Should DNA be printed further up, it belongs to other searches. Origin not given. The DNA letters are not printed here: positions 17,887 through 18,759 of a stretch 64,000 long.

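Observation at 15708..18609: Sensor GGDEF cyclase (active site and I-site intact) divergent from a 190-aa protein built from two repeated ~70-aa modules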

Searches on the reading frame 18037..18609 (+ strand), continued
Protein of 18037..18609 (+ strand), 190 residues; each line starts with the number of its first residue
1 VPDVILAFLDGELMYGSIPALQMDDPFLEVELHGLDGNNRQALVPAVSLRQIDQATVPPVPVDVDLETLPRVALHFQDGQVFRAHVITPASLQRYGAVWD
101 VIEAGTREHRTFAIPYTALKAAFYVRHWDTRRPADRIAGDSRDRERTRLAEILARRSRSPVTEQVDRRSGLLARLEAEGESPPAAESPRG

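Call 33: find_related_loci(query=A1, collection=genome_contigs, flank=8000)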
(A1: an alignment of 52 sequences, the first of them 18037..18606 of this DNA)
Query A1 (190 aa) in genome_contigs; peptide patterns used: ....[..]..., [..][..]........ (x = any residue, [..] = any of these).
78 stretches matched a pattern; 37 encode a relative of the query (tblastn E <= 1e-3); 36 distinct loci.
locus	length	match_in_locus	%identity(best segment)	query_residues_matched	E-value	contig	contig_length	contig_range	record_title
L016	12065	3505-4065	75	1-185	2e-91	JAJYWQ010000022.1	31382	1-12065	MAG: bacterium isolate FK3.bin129 NODE_2750_length_31382_cov_13.145321, whole genome shotgun sequence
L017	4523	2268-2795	78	1-176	3e-91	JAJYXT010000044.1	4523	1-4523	MAG: bacterium isolate FK3.bin63 NODE_35804_length_4523_cov_8.748180, whole genome shotgun sequence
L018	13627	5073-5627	75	1-183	2e-90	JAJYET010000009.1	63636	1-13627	MAG: bacterium isolate DBS1-1.bin61 NODE_615_length_63636_cov_6.499567, whole genome shotgun sequence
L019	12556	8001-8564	73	1-186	5e-90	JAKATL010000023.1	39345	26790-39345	MAG: bacterium isolate YP2.bin62 NODE_932_length_39345_cov_9.902188, whole genome shotgun sequence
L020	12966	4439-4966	77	1-176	2e-89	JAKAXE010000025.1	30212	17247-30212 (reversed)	MAG: bacterium isolate YP5.bin5 NODE_331_length_30212_cov_4.482400, whole genome shotgun sequence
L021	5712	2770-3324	74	3-185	2e-88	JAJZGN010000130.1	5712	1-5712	MAG: bacterium isolate LL4.bin70 NODE_19072_length_5712_cov_1.876634, whole genome shotgun sequence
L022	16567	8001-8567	62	1-187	3e-75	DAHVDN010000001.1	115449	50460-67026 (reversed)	MAG TPA_asm: Candidatus Dormiibacterota bacterium isolate clean4834 NODE_1_length_115449_cov_16.731477, whole genome sho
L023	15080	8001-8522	66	1-175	2e-74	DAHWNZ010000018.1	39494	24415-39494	MAG TPA_asm: Candidatus Dormiibacterota bacterium isolate clean217 NODE_18_length_39494_cov_3.904762, whole genome shotg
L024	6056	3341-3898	62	1-188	2e-71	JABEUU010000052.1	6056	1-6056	MAG: Candidatus Dormiibacterota bacterium isolate AG 12 k99_88042, whole genome shotgun sequence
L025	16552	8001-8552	61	1-186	3e-69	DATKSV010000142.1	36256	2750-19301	MAG TPA_asm: Candidatus Nanopelagicaceae bacterium isolate SMAG_U14063 k141_178033, whole genome shotgun sequence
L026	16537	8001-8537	58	1-176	2e-66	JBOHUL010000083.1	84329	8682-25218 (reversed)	MAG: Candidatus Dormibacteria bacterium isolate TC-S_metawrap_bin.197 k127_3897275, whole genome shotgun sequence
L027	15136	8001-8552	60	1-184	5e-66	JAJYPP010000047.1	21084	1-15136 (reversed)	MAG: bacterium isolate DS3.bin64 NODE_2393_length_21084_cov_12.126020, whole genome shotgun sequence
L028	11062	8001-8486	65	1-161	1e-65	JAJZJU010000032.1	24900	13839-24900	MAG: bacterium isolate LSA5.bin69 NODE_2724_length_24900_cov_4.731926, whole genome shotgun sequence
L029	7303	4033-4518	65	1-161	1e-65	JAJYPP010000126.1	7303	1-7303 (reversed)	MAG: bacterium isolate DS3.bin64 NODE_12892_length_7303_cov_12.327062, whole genome shotgun sequence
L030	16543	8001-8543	59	1-178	5e-65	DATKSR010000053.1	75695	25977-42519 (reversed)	MAG TPA_asm: Candidatus Dormiibacterota bacterium isolate SMAG_U14059 k141_553114, whole genome shotgun sequence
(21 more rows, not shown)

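Call 36: find_related_loci(query=A3, collection=metagenome_contigs, flank=6000)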
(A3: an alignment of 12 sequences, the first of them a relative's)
Query A3 (198 aa) in metagenome_contigs; peptide patterns used: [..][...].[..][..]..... (x = any residue, [..] = any of these).
600 stretches matched a pattern (row limit reached: there are more); 394 encode a relative of the query (tblastn E <= 1e-3); the best 80 are kept; 80 distinct loci.
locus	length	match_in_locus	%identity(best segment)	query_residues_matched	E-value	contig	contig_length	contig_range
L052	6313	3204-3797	90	1-198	2e-118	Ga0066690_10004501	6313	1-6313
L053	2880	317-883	64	10-198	4e-75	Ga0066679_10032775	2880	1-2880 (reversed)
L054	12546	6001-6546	61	14-198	1e-66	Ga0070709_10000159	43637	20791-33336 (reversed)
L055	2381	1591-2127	60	17-195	2e-66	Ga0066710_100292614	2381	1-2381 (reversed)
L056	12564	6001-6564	57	8-198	4e-65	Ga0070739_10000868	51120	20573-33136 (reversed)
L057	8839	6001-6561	59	7-198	5e-64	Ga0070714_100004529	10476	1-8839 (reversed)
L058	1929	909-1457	59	11-198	6e-65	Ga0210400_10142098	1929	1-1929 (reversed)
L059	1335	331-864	60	16-198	2e-66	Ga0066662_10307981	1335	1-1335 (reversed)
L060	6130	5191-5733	56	16-196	6e-61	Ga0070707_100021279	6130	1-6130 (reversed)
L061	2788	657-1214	55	7-198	3e-61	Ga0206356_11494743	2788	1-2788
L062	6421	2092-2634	56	16-196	6e-61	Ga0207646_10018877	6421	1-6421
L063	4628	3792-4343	55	15-198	3e-60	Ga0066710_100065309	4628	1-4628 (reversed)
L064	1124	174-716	59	15-198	1e-63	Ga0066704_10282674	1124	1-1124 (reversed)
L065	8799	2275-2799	58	17-198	2e-58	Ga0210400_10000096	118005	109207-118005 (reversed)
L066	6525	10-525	60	22-196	4e-58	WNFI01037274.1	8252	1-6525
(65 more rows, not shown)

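Call 39: find_homologous_proteins(query=A2, max_evalue=0.001)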
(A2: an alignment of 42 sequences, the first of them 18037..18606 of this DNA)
Query A2 (42 sequences) (190 aa, profile of the alignment): 57 proteins with E <= 0.001 among 8000 candidates.
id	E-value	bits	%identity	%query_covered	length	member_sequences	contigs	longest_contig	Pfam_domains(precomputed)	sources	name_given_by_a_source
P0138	6.2e-55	204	33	67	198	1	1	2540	PF09851.15,PF22478.2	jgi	jgi:hypothetical protein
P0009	5.2e-54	201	66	92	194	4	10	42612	-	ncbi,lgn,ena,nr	ncbi:MAG: hypothetical protein M0027_04925 [Candidatus Dormibacteraeota bacterium]|nr:hypothetical p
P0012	1.4e-53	199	66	92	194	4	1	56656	-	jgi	jgi:hypothetical protein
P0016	5.6e-53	197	61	100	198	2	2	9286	-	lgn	-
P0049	1.2e-52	196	53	93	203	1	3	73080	-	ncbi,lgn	ncbi:MAG: hypothetical protein ACREOD_01195 [Candidatus Dormibacteria bacterium]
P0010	1.4e-52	196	62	98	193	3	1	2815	-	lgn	-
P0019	1.6e-52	196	58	100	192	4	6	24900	-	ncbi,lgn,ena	-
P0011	3.4e-52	195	64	98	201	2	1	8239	-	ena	-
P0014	8.0e-52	194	63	98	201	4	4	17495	-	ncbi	ncbi:MAG: hypothetical protein ACYCZN_15575 [Candidatus Dormibacteria bacterium]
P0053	8.3e-52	194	56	100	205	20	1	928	-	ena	-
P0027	1.1e-51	193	56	98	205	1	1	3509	-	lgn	-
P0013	1.1e-51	193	64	93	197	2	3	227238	-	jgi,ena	-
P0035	1.7e-51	193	59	93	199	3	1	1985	-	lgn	-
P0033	1.9e-51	192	59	93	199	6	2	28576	-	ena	-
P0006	2.6e-51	192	74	97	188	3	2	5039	-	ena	-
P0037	4.4e-49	185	55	99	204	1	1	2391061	-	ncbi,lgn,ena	-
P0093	2.1e-45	173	22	69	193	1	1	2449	PF09851.15,PF22478.2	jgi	jgi:hypothetical protein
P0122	6.6e-42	161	26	69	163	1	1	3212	PF22478.2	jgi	jgi:hypothetical protein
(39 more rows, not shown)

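Call 41: fold_search(model_id=the predicted structure, library=pdb)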
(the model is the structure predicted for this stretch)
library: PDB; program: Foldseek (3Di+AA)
matches with E <= 10: 932; with E <= 0.001: 0
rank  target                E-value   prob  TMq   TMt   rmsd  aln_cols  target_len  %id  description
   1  8ye8_A                8.0e-03  0.91  0.20  0.26  13.0       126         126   17  Crystal structure of mouse BAHCC1 TTD domain in complex with H4K20me1 peptide (released 2025-07-16)
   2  3o8v                  1.1e-02  0.87  0.18  0.30  14.2       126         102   16  Crystal Structure of the Tudor Domains from FXR1 (released 2010-08-18)
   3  6vip_A                1.1e-02  0.82  0.18  0.24  11.8       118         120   13  TUDOR DOMAIN OF TUMOR SUPPRESSOR P53BP1 WITH MFP-6008 (released 2020-02-12)
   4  7tb5                  2.5e-02  0.99  0.24  0.18  12.9        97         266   14  Structure of P. aeruginosa PA17 CapW (released 2022-01-19)
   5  9hag                  2.6e-02  0.66  0.16  0.23  12.1       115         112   10  De novo designed beta barrel fold BBF-14 (released 2024-12-18)
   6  4qvz_B                2.9e-02  0.66  0.19  0.18  13.3       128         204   15  FMRP N-terminal domain (released 2014-12-03)
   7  5zcj_C                3.4e-02  0.77  0.19  0.27  12.6       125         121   13  Crystal structure of complex (released 2018-06-27)
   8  7cjt_A                3.4e-02  0.75  0.22  0.20  11.0       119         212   13  Crystal Structure of SETDB1 Tudor domain in complexed with (R,R)-59 (released 2021-04-14)
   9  8swj_B                3.4e-02  0.66  0.17  0.24  12.6       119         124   13  Co-crystal structure of 53BP1 tandem Tudor domains in complex with UNC8531 (released 2023-08-02)
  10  8t2d_A                3.4e-02  0.63  0.18  0.24  11.9       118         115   13  Ubiquitin variant i53:Mutant T12Y.T14E.L67R with 53BP1 Tudor domain (released 2024-03-27)
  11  9cux                  3.4e-02  0.63  0.19  0.18  13.8       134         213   13  Crystal Structure of SETDB1 Tudor domain in complex with UNC100016 (released 2024-10-02)
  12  8swj_C                4.2e-02  0.60  0.17  0.24  12.6       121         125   12  Co-crystal structure of 53BP1 tandem Tudor domains in complex with UNC8531 (released 2023-08-02)
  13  6my0_B                4.2e-02  0.54  0.18  0.23  11.8       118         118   12  Structure of 53BP1 Tandem Tudor domains with E1549P and D1550N mutations (released 2019-11-27)
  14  1kq2_H                4.5e-02  1.00  0.22  0.59   3.9        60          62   12  Crystal Structure of an Hfq-RNA Complex (released 2002-07-05)
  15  6au2                  4.7e-02  0.63  0.22  0.20  10.6       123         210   13  Crystal structure of SETDB1 Tudor domain with aryl triazole fragments (released 2017-10-11)
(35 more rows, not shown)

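Call 54: find_encoding_contigs(protein=P0124, flank=7000, max_places=2)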
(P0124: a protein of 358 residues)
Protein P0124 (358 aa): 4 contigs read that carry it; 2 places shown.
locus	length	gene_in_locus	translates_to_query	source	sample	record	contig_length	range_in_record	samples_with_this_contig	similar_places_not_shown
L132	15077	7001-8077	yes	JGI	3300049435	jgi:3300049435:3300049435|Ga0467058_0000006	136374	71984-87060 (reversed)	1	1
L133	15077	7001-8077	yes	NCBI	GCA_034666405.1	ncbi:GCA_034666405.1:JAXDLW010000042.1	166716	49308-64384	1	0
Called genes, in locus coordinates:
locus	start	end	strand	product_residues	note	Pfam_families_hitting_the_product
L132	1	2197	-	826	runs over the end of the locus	PF00672:HAMP, PF00989:PAS (weak), PF08448:PAS_4, PF08447:PAS_3, PF00990:GGDEF, PF00563:EAL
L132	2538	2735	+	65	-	-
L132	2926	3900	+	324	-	-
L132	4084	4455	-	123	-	PF00903:Glyoxalase, PF18029:Glyoxalase_6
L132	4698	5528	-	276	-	PF00924:MS_channel_2nd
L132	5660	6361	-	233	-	PF01386:Ribosomal_L25p, PF14693:Ribosomal_TL5_C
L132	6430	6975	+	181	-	PF22478:DUF6982 (faint)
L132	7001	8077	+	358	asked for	PF22478:DUF6982 (faint)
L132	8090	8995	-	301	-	PF00753:Lactamase_B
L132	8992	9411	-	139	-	PF02310:B12-binding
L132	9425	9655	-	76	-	-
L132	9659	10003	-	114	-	PF01906:YbjQ_1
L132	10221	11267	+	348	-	PF13379:NMT1_2, PF04069:OpuAC (weak), PF09084:NMT1, PF12974:Phosphonate-bd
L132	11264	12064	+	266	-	PF00528:BPD_transp_1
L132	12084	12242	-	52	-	-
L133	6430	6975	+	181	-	PF22478:DUF6982 (faint)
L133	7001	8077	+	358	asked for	PF22478:DUF6982 (faint)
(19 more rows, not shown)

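Call 55: find_encoding_contigs(protein=P0110, flank=7000, max_places=2)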
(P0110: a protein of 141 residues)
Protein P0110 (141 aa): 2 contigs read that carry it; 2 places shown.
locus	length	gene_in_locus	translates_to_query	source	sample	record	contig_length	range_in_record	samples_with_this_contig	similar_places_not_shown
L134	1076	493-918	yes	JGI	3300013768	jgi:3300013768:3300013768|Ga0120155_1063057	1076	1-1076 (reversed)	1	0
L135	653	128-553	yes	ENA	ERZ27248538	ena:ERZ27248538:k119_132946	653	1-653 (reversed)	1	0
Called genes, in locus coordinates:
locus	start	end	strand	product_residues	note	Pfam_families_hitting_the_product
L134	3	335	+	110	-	?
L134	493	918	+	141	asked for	PF22478:DUF6982 (faint)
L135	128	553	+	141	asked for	PF22478:DUF6982 (faint)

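Call 56: find_encoding_contigs(protein=P0062, flank=7000, max_places=2)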
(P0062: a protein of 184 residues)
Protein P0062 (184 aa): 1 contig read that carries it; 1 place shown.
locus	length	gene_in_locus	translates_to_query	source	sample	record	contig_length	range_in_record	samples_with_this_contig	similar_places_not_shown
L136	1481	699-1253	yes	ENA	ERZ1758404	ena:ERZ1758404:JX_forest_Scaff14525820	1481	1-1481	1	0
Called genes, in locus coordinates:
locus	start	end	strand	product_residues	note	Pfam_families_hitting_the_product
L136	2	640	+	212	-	?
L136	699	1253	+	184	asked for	-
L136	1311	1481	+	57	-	?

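Call 62: find_encoding_contigs(protein=P0055, flank=7000, max_places=3)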
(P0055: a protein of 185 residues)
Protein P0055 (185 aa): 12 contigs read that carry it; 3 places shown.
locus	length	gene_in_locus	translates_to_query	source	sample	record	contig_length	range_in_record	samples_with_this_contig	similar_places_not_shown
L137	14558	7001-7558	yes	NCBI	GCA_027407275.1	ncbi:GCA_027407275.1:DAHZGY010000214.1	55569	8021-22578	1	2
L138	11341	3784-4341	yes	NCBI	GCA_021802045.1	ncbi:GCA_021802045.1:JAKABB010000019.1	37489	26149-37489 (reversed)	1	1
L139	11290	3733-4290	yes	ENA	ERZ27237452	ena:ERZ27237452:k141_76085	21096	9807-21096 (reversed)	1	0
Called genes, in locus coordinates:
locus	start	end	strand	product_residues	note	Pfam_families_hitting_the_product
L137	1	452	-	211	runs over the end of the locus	PF04203:Sortase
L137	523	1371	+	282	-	PF00072:Response_reg, PF00486:Trans_reg_C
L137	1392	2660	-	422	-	PF02812:ELFV_dehydrog_N, PF00208:ELFV_dehydrog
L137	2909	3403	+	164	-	-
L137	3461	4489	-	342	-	PF01212:Beta_elim_lyase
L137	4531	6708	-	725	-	PF13492:GAF_3 (faint), PF01590:GAF (weak), PF13185:GAF_2, PF00990:GGDEF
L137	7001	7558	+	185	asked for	-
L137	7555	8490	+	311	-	PF01073:3Beta_HSD, PF01370:Epimerase, PF04321:RmlD_sub_bind, PF07993:NAD_binding_4 (faint), PF16363:GDP_Man_Dehyd, PF02719:Polysacc_synt_2 (weak)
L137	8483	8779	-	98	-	PF01176:eIF-1a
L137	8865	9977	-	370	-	PF08240:ADH_N, PF16912:Glu_dehyd_C, PF00107:ADH_zinc_N (faint)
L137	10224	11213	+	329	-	PF00005:ABC_tran, PF13304:AAA_21 (weak), PF08352:oligo_HPY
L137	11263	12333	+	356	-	PF00005:ABC_tran, PF08352:oligo_HPY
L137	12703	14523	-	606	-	PF00496:SBP_bac_5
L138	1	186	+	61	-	?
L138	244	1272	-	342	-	PF01212:Beta_elim_lyase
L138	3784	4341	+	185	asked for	-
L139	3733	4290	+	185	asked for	-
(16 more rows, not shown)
